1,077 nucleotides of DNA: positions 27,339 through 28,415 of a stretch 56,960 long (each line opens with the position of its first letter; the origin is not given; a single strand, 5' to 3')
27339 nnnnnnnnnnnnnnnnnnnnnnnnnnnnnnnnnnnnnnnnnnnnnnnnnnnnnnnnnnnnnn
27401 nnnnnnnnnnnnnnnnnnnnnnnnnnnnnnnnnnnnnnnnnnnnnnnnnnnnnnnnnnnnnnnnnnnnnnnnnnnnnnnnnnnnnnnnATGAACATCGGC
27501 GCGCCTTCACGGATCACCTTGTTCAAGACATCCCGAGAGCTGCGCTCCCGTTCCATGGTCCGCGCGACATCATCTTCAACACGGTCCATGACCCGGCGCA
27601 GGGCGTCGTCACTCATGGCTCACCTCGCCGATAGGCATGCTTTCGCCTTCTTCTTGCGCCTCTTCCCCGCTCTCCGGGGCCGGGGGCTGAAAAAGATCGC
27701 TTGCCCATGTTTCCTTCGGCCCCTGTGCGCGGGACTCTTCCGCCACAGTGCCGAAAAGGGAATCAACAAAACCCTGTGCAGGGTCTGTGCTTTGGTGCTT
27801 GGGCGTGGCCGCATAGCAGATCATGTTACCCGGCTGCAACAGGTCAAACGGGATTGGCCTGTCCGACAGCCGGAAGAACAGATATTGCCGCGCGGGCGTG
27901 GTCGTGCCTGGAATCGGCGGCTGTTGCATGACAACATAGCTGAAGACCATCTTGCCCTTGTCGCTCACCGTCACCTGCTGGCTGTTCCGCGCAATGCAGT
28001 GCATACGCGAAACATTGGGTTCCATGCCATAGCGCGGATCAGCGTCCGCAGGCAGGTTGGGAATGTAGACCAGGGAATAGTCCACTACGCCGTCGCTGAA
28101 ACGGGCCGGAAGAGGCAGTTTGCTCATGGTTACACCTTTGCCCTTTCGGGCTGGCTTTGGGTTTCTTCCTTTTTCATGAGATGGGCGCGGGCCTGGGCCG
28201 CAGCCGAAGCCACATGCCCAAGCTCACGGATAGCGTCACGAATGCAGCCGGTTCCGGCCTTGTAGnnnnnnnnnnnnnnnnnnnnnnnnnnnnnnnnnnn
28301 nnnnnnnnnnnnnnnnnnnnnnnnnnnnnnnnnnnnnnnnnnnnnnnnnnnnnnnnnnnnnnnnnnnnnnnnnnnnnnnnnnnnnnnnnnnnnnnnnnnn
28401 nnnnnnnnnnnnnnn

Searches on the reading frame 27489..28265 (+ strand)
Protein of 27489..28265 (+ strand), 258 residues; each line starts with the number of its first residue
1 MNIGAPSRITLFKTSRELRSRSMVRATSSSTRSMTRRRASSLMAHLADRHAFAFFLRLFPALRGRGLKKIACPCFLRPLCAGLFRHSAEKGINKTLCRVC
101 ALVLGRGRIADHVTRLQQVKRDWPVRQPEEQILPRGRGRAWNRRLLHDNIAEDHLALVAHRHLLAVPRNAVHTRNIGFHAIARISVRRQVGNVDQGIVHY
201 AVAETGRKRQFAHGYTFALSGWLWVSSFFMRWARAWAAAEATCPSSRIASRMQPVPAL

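Call 12: search_protein_families(library=phrogs, proteins=[window:27489-28265:+], max_evalue=0.00001)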
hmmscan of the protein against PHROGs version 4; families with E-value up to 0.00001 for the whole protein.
window:27489-28265:+ (258 aa): 0 families

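Call 89: search_protein_families(library=pfam, proteins=[window:27489-28265:+], max_evalue=1)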
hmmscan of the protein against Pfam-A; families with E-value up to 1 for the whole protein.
window:27489-28265:+ (258 aa): 0 families
